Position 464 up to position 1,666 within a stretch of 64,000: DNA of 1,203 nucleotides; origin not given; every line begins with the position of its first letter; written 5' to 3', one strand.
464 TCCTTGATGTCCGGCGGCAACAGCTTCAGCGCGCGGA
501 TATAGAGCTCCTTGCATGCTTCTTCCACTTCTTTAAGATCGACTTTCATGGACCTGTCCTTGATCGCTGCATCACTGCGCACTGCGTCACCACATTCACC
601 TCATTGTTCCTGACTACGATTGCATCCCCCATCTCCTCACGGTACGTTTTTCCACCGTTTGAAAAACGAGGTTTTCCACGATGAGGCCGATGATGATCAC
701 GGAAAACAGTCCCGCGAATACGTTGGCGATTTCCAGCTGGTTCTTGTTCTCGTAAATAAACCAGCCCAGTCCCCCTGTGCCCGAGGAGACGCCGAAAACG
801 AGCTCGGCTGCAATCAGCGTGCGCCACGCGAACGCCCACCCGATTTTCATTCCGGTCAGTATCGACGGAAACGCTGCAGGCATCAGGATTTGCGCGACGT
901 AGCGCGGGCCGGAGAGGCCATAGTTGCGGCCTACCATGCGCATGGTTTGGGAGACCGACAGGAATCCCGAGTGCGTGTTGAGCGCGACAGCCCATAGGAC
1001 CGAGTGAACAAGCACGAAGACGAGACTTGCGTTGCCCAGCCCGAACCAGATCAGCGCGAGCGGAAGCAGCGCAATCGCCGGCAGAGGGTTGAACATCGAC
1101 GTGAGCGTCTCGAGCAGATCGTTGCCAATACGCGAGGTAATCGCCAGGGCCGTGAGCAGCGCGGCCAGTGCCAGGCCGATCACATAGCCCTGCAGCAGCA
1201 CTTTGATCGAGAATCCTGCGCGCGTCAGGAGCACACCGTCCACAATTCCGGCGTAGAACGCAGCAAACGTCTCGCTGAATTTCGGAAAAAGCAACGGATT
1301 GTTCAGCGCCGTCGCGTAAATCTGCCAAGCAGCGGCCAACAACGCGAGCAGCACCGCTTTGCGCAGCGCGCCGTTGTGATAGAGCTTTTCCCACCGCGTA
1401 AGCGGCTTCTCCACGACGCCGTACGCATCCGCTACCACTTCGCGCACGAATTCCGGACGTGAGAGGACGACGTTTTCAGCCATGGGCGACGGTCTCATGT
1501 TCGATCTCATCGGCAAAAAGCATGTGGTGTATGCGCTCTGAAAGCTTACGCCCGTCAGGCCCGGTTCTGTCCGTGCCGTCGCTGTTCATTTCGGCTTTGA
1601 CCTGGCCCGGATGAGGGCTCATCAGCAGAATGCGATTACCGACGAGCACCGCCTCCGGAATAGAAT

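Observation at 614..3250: A TctC/Bug-type binding protein occupies the TauA slot of a TauABC-like operon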

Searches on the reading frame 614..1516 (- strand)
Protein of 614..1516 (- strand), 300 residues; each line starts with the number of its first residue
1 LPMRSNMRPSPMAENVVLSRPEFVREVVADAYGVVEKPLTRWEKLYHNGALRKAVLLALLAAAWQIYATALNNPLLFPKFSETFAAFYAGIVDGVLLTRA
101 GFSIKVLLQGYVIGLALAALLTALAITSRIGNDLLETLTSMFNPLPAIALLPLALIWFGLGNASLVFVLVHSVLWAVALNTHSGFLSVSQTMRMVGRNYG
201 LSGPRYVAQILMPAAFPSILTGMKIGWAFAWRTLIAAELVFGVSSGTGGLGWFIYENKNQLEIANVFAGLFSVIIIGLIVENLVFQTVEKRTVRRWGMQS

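Call 3: search_protein_families(library=pfam, proteins=[window:614-1516:-])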
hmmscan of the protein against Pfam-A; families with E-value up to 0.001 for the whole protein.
window:614-1516:- (300 aa): 1 family
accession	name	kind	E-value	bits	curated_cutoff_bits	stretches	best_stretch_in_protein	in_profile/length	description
PF00528.27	BPD_transp_1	-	4.8e-15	56.2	26.4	1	118-288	4-174/184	Binding-protein-dependent transport system inner membrane component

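Call 4: search_protein_families(library=ncbifam, proteins=[window:614-1516:-])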
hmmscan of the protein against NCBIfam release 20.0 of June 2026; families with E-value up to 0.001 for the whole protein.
window:614-1516:- (300 aa): 7 families
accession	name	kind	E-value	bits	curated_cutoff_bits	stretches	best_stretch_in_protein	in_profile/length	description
NF040733.1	ABC_perm_U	equivalog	1.1e-32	113.5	295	1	50-296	8-248/251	ABC transporter permease subunit SaoP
TIGR01183.1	ntrB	equivalog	2.4e-24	86.2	209.05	1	96-284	15-199/202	nitrate ABC transporter permease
NF007545.0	PRK10160.1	equivalog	2.8e-24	86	342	1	45-297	20-272/275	taurine ABC transporter permease TauC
NF008470.0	PRK11365.1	equivalog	1.1e-22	80.7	347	1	62-290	23-247/263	aliphatic sulfonate ABC transporter permease SsuC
TIGR03416.1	ABC_choXWV_perm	equivalog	6.2e-09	35.7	363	1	125-282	113-265/267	choline ABC transporter permease subunit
NF008196.0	PRK10952.1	equivalog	1.4e-05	24.1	439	1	90-295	141-339/356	glycine betaine/L-proline ABC transporter permease ProW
NF040839.1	tungstate_WtpB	equivalog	0.00069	19.3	340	0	83-230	57-193/251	tungstate ABC transporter permease WtpB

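Call 14: find_related_loci(query=window:614-1483:-, collection=genome_contigs, flank=10000)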
Query window:614-1483:- (289 aa) in genome_contigs; peptide patterns used: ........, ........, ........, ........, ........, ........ (x = any residue, [..] = any of these).
600 stretches matched a pattern (row limit reached: there are more); 575 encode a relative of the query (tblastn E <= 1e-3); the best 80 are kept; 80 distinct loci.
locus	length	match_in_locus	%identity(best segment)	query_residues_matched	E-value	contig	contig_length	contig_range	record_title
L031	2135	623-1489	80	1-289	5e-158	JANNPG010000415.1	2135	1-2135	MAG: Betaproteobacteria bacterium isolate SOY_34_metabat_162 SOY_34_k141_1105187, whole genome shotgun sequence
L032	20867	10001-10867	80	1-289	2e-146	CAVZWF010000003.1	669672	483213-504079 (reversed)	MAG: uncultured beta proteobacterium isolate MFD02134.bin.3.220 genome assembly, contig: contig_33627, whole genome shot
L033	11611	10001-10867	80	1-289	4e-146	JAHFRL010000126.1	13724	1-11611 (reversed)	MAG: Betaproteobacteria bacterium isolate nzgw573 NODE_884_length_13725_cov_11.952734, whole genome shotgun sequence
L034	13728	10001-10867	78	1-289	6e-145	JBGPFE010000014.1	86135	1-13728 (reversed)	MAG: Gammaproteobacteria bacterium isolate OBJ_0618_7090110_74 k141_11803595_length_86135_cov_30.8364, whole genome shot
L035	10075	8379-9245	86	1-289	2e-144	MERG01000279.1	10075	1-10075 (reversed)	MAG: Betaproteobacteria bacterium RIFCSPLOWO2_12_FULL_62_13 rifcsplowo2_12_scaffold_33940, whole genome shotgun sequence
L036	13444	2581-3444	81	1-288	4e-143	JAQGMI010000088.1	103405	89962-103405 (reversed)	MAG: Betaproteobacteria bacterium isolate RYN_557 scaffold_2238103, whole genome shotgun sequence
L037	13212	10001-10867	79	1-289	3e-143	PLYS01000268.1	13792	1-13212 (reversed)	MAG: Betaproteobacteria bacterium isolate palsa_1004 73.20120700_P3D.248_contig_141171, whole genome shotgun sequence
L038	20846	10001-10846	80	8-289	1e-142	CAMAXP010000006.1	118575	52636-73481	MAG: Bordetella parapertussis isolate MH-08apr19-17 genome assembly, contig: MH-08apr19-C249, whole genome shotgun seque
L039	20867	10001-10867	77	1-289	5e-142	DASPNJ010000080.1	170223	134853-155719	MAG TPA_asm: Burkholderiales bacterium isolate SMAG_U12118 k141_183915, whole genome shotgun sequence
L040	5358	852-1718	80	1-289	1e-141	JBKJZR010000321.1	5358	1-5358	MAG: Burkholderiales bacterium isolate swi_bin.253 S1Ck127_3665265_flag_0_multi_13.9788_len_5358, whole genome shotgun s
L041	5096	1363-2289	73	1-289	3e-141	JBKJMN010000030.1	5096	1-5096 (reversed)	MAG: Burkholderiales bacterium isolate ant_bin.330 k117_4529971, whole genome shotgun sequence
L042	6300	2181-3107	73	1-289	3e-138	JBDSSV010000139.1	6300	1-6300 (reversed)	MAG: Burkholderiales bacterium isolate cluster1_bin.542 k127_15004036, whole genome shotgun sequence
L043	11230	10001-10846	78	9-289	1e-137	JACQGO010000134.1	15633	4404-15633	MAG: Betaproteobacteria bacterium isolate NC_groundwater_1075_Ag_S2p5_65_1559 S_2p5_S6_coassembly_k141_1112065, whole ge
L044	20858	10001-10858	76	4-288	2e-137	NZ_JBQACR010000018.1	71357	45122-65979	Pelomicrobium sp. G1 NODE_18_length_71357_cov_299.323457, whole genome shotgun sequence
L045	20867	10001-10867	83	1-289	3e-136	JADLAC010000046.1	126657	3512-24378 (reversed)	MAG: Burkholderiales bacterium isolate SJ103 c_000000923565, whole genome shotgun sequence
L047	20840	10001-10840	79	11-289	8e-136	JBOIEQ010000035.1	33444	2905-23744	MAG: Burkholderiales bacterium isolate SE1500_metabat2.bin.10 NODE_245_length_33444_cov_1.434343, whole genome shotgun s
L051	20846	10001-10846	71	9-289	4e-132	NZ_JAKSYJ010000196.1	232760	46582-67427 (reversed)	Methylobacterium sp. J-077 k141_7717, whole genome shotgun sequence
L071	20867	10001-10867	73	1-289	1e-128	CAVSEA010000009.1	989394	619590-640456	MAG: uncultured beta proteobacterium isolate MFD02134.bin.2.183 genome assembly, contig: contig_13747, whole genome shot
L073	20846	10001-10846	70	9-289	7e-128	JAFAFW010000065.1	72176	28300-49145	MAG: Proteobacteria bacterium isolate OH_SBlB_191 k127_513891, whole genome shotgun sequence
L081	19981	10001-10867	72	2-289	2e-127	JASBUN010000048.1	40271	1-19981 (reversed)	MAG: Gammaproteobacteria bacterium isolate BWSM_72 k141_113596, whole genome shotgun sequence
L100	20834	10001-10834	73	11-288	8e-126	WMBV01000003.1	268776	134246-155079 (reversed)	Bordetella petrii strain BT 1 9.2 NODE_3_length_268776_cov_20.732547, whole genome shotgun sequence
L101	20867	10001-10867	71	2-289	5e-126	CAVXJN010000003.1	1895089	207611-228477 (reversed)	MAG: uncultured Gammaproteobacteria bacterium isolate MFD05684.bin.1.125 genome assembly, contig: contig_43423, whole ge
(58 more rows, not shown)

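Call 19: search_protein_families(library=pfam, proteins=[L044:8030-9067:+, L100:8037-9107:+, L071:8223-9203:+, L071:7203-8216:+, L032:5705-8161:+, L043:7421-8539:+, L045:8045-9115:+, L081:7124-7876:+, L101:8101-9108:+, L073:8105-9097:+], max_evalue=0.001)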
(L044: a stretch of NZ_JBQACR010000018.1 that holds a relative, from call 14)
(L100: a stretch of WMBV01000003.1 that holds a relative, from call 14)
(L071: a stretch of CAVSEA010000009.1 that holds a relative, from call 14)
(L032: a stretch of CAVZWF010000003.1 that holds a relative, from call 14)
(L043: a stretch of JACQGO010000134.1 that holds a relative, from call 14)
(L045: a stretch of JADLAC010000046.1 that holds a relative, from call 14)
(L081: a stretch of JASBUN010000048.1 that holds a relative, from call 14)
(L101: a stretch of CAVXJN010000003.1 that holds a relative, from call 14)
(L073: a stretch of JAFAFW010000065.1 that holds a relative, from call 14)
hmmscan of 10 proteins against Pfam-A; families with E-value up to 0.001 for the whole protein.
L044:8030-9067:+ (345 aa): 1 family
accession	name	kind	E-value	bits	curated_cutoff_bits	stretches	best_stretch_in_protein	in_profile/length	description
PF13379.11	NMT1_2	-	1.4e-06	28.7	24.7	1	36-276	5-244/252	NMT1-like family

L100:8037-9107:+ (356 aa): 2 families
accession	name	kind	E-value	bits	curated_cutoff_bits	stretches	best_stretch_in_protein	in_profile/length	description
PF13379.11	NMT1_2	-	4.3e-07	30.5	24.7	1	44-284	3-241/252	NMT1-like family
PF03180.19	Lipoprotein_9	-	0.0004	20.1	27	0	65-164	8-104/236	NlpA lipoprotein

L071:8223-9203:+ (326 aa): 1 family
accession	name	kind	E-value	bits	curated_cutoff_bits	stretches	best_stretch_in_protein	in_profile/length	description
PF00291.31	PALP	-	9.1e-73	245.6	35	1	28-314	3-295/295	Pyridoxal-phosphate dependent enzyme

L071:7203-8216:+ (337 aa): 1 family
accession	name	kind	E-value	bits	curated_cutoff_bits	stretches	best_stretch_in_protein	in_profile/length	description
PF13379.11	NMT1_2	-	2.2e-07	31.4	24.7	1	30-271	6-247/252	NMT1-like family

L032:5705-8161:+ (818 aa): 1 family
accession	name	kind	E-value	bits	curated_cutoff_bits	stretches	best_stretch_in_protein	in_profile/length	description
PF12228.14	DUF3604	-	8.5e-14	51.3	20.4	2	541-639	377-476/591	Protein of unknown function (DUF3604)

L043:7421-8539:+ (372 aa): 1 family
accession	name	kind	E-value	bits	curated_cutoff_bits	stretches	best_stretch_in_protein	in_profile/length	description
PF13379.11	NMT1_2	-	3.4e-09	37.3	24.7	1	61-305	3-245/252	NMT1-like family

L045:8045-9115:+ (356 aa): 1 family
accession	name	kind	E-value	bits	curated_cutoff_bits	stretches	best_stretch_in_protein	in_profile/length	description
PF03401.19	TctC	-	8e-74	249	27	1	80-350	2-271/274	Tripartite tricarboxylate transporter family receptor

L081:7124-7876:+ (250 aa): 1 family
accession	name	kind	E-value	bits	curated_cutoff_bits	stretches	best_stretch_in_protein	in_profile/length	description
PF01925.25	TauE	-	1.4e-25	90.8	32.6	1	16-247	2-236/237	Sulfite exporter TauE/SafE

L101:8101-9108:+ (335 aa): 2 families
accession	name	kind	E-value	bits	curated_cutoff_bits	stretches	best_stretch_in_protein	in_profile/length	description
PF13379.11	NMT1_2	-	5.5e-06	26.8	24.7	1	23-268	2-245/252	NMT1-like family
PF09084.16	NMT1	-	0.00014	22.2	20.5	1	62-262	20-212/216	NMT1/THI5 like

L073:8105-9097:+ (330 aa): 2 families
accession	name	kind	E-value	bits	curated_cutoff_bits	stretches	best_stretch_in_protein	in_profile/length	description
PF13379.11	NMT1_2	-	1.5e-07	31.9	24.7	1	38-265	17-243/252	NMT1-like family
PF09084.16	NMT1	-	1.8e-06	28.5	20.5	1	114-259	70-209/216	NMT1/THI5 like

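Call 21: find_encoding_contigs(protein=window:614-1483:-, flank=10000, max_places=4)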
Protein window:614-1483:- (289 aa): 3 contigs read that carry it; 3 places shown.
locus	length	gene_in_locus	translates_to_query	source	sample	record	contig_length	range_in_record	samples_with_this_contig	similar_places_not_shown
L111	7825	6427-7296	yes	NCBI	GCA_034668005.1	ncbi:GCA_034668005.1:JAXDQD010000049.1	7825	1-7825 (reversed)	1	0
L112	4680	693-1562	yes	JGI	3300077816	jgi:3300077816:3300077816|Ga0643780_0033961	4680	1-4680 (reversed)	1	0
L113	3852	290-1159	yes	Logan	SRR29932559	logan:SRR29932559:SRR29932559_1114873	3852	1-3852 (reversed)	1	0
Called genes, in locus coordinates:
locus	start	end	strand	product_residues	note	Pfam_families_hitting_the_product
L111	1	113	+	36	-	?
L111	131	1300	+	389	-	PF04295:GD_AH_second, PF20629:GD_AH_C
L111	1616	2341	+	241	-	PF13085:Fer2_3, PF13183:Fer4_8, PF13534:Fer4_17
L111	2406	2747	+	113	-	PF01127:Sdh_cyt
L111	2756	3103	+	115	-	PF01127:Sdh_cyt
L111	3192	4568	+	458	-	PF00884:Sulfatase, PF01663:Phosphodiest, PF16347:SGSH_C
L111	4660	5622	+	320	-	PF03401:TctC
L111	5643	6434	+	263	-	PF00005:ABC_tran, PF02463:SMC_N (faint), PF00004:AAA (faint), PF13304:AAA_21 (faint)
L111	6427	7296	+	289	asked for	PF00528:BPD_transp_1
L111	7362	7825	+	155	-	PF05681:Fumerase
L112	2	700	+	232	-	PF00005:ABC_tran, PF02463:SMC_N (faint), PF00004:AAA (faint), PF13304:AAA_21 (faint)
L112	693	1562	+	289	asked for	PF00528:BPD_transp_1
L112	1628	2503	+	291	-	PF05681:Fumerase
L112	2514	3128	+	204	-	PF05683:Fumerase_C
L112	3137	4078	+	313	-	PF05050:Methyltransf_21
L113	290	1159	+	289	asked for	PF00528:BPD_transp_1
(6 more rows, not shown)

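Call 29: search_protein_families(library=pfam, proteins=[L047:15256-16266:+, L047:14266-15144:+, L047:16642-17388:-, L047:5845-6708:+, L033:4423-5574:+, L033:5581-7023:+, L033:7096-7899:+, L033:2031-3674:+, L045:5166-6197:+, L045:6264-7172:+])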
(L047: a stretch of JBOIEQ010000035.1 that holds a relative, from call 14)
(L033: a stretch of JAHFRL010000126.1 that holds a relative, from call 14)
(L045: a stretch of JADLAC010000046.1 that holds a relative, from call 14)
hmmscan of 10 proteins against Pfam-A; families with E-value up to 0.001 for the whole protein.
L047:15256-16266:+ (336 aa): 1 family
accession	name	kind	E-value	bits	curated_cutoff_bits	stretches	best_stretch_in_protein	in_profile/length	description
PF13379.11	NMT1_2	-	1.2e-07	32.3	24.7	1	25-263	2-241/252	NMT1-like family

L047:14266-15144:+ (292 aa): 0 families

L047:16642-17388:- (248 aa): 0 families

L047:5845-6708:+ (287 aa): 1 family
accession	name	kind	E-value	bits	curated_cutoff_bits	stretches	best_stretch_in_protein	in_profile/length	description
PF02679.21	ComA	-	2.5e-56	191.3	25.2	1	18-257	4-240/243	(2R)-phospho-3-sulfolactate synthase (ComA)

L033:4423-5574:+ (383 aa): 2 families
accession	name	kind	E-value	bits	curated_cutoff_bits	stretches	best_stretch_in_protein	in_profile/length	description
PF13379.11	NMT1_2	-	7.4e-07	29.7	24.7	1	76-314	7-245/252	NMT1-like family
PF09084.16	NMT1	-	0.00066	20.1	20.5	0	110-310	20-212/216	NMT1/THI5 like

L033:5581-7023:+ (480 aa): 2 families
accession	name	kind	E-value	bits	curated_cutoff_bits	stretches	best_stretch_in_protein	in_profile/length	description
PF03972.19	MmgE_PrpD_N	-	4.7e-70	236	32.1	1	27-263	1-235/244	MmgE/PrpD N-terminal domain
PF19305.4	MmgE_PrpD_C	-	2.4e-35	122.3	32.1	1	292-461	1-169/173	MmgE/PrpD C-terminal domain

L033:7096-7899:+ (267 aa): 2 families
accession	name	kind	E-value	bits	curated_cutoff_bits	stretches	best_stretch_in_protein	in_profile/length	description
PF00378.25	ECH_1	-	8.7e-47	160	27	1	18-264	4-249/251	Enoyl-CoA hydratase/isomerase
PF16113.10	ECH_2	-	1.3e-22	81.2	27.2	1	21-210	2-188/335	Enoyl-CoA hydratase/isomerase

L033:2031-3674:+ (547 aa): 2 families
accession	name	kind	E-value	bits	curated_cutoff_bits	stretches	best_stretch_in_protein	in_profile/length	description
PF00501.34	AMP-binding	-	4.7e-83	279.6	29.9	1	53-408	8-384/384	AMP-binding enzyme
PF13193.12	AMP-binding_C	-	3.5e-21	76.3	24.5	1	458-533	1-76/76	AMP-binding enzyme C-terminal domain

L045:5166-6197:+ (343 aa): 1 family
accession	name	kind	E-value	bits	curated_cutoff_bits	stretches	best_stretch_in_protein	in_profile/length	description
PF13379.11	NMT1_2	-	2.1e-07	31.4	24.7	1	32-275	5-246/252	NMT1-like family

L045:6264-7172:+ (302 aa): 4 families
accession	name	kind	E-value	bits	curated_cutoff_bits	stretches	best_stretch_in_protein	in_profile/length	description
PF03446.21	NAD_binding_2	-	1.4e-44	152.4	21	1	14-171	1-158/161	NAD binding domain of 6-phosphogluconate dehydrogenase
PF14833.11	NAD_binding_11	-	7.7e-16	58.9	30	1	176-287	1-109/122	NAD-binding of NADP-dependent 3-hydroxyisobutyrate dehydrogenase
PF02826.25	2-Hacid_dh_C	-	1.9e-07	31.1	25.1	1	13-85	37-108/178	D-isomer specific 2-hydroxyacid dehydrogenase, NAD binding domain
PF03807.23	F420_oxidored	-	2.3e-05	25.3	21.6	1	14-76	1-67/94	NADP oxidoreductase coenzyme F420-dependent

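Call 38: search_protein_families(library=ncbifam, proteins=[L071:8223-9203:+, L047:5845-6708:+, L032:5705-8161:+], max_evalue=0.00001)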
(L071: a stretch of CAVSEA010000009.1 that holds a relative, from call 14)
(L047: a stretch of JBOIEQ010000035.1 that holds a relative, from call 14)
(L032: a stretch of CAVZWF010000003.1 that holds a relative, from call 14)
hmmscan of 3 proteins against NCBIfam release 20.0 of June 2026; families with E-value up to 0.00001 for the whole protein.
L071:8223-9203:+ (326 aa): 34 families (the best 25 are shown)
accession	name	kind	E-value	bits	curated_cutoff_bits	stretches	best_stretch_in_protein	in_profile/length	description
NF045641.2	BHydaspDhtseBhcB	equivalog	1.4e-130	434.9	550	1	17-324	5-312/312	beta-hydroxyaspartate dehydratase BhcB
NF005454.0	PRK07048.1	equivalog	3.3e-108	361.7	452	1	15-322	8-316/324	threo-3-hydroxy-L-aspartate ammonia-lyase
NF005600.0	PRK07334.1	equivalog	5.3e-86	288.7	496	1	11-318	7-313/408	threonine ammonia-lyase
TIGR01127.1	ilvA_1Cterm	equivalog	3.1e-79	266.7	378.75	1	33-321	1-290/380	threonine ammonia-lyase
NF005292.0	PRK06815.1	equivalog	5e-77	259.1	371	1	17-322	6-313/320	threonine/serine dehydratase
NF005147.0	PRK06608.1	equivalog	6.9e-74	248.6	380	1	15-319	7-313/339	serine/threonine dehydratase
NF006389.0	PRK08638.1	equivalog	5.5e-73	245.8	453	1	12-322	7-320/333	bifunctional threonine ammonia-lyase/L-serine ammonia-lyase TdcB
NF005680.0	PRK07476.1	equivalog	1.2e-72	244.6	413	1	13-320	4-314/326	hydroxyectoine utilization dehydratase EutB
TIGR02991.1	ectoine_eutB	equivalog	1.2e-65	221.6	413.35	1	15-320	2-309/317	hydroxyectoine utilization dehydratase EutB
NF006094.0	PRK08246.1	subfamily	1.1e-64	218.8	331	1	16-322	7-309/310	serine/threonine dehydratase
NF006674.0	PRK09224.1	subfamily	3.5e-62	210.7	577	1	23-323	16-320/508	threonine ammonia-lyase IlvA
NF006390.0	PRK08639.1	equivalog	3.4e-61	207.5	421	1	13-322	6-320/418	threonine ammonia-lyase IlvA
TIGR01124.1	ilvA_2Cterm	equivalog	7.1e-61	206.3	411.3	1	23-323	8-312/499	threonine ammonia-lyase, biosynthetic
TIGR02079.1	THD1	equivalog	8.3e-56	189.5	440.55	1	18-322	2-312/410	threonine ammonia-lyase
NF009130.0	PRK12483.1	subfamily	1.1e-54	186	801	1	23-322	28-331/521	threonine ammonia-lyase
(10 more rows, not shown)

L047:5845-6708:+ (287 aa): 1 family
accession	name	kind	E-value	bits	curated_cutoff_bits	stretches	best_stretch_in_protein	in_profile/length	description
TIGR03849.2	arch_ComA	equivalog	8.6e-46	156.3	280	1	19-257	1-235/241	phosphosulfolactate synthase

L032:5705-8161:+ (818 aa): 1 family
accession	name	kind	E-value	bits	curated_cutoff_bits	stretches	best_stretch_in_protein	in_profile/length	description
NF038032.1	CehA_McbA_metalo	domain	6.1e-08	32.5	80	1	344-646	5-271/315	CehA/McbA family metallohydrolase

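Call 41: find_homologous_proteins(query=L047:15256-16266:+, max_evalue=1e-40)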
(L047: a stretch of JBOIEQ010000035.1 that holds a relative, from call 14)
Query L047:15256-16266:+ (336 aa): 3604 proteins with E <= 1e-40 among 6780 candidates; the best 120 are listed.
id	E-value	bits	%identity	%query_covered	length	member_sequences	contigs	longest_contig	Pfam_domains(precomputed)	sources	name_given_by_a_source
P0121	3.3e-208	708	94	100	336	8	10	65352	PF13379.12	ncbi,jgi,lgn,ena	-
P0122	1.8e-174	597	77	99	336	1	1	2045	PF13379.12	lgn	-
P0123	1.6e-173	594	77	100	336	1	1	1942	PF13379.12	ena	-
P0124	2.0e-173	594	76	100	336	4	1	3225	PF13379.12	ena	-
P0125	7.9e-173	592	76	100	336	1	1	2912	PF13379.12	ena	-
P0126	2.9e-172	590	79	95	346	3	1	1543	PF13379.12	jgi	jgi:NitT/TauT family transport system substrate-binding protein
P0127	4.0e-169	580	79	96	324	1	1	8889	PF13379.12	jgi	-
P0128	1.5e-168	578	73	100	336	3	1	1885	PF13379.12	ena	-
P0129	4.1e-161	554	73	99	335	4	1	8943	PF13379.12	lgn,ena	-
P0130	8.3e-159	546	72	98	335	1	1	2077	PF13379.12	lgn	-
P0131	1.7e-142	492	68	93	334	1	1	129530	PF13379.12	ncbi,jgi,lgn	jgi:NitT/TauT family transport system substrate-binding protein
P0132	1.2e-140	486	65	93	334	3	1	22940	PF13379.12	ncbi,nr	ncbi:MAG TPA: ABC transporter substrate-binding protein [Alphaproteobacteria bacterium]|nr:ABC trans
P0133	1.5e-139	483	63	99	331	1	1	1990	PF13379.12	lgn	-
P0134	2.4e-139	482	62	100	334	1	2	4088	PF13379.12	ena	-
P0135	4.8e-139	481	65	93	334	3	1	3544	PF13379.12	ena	-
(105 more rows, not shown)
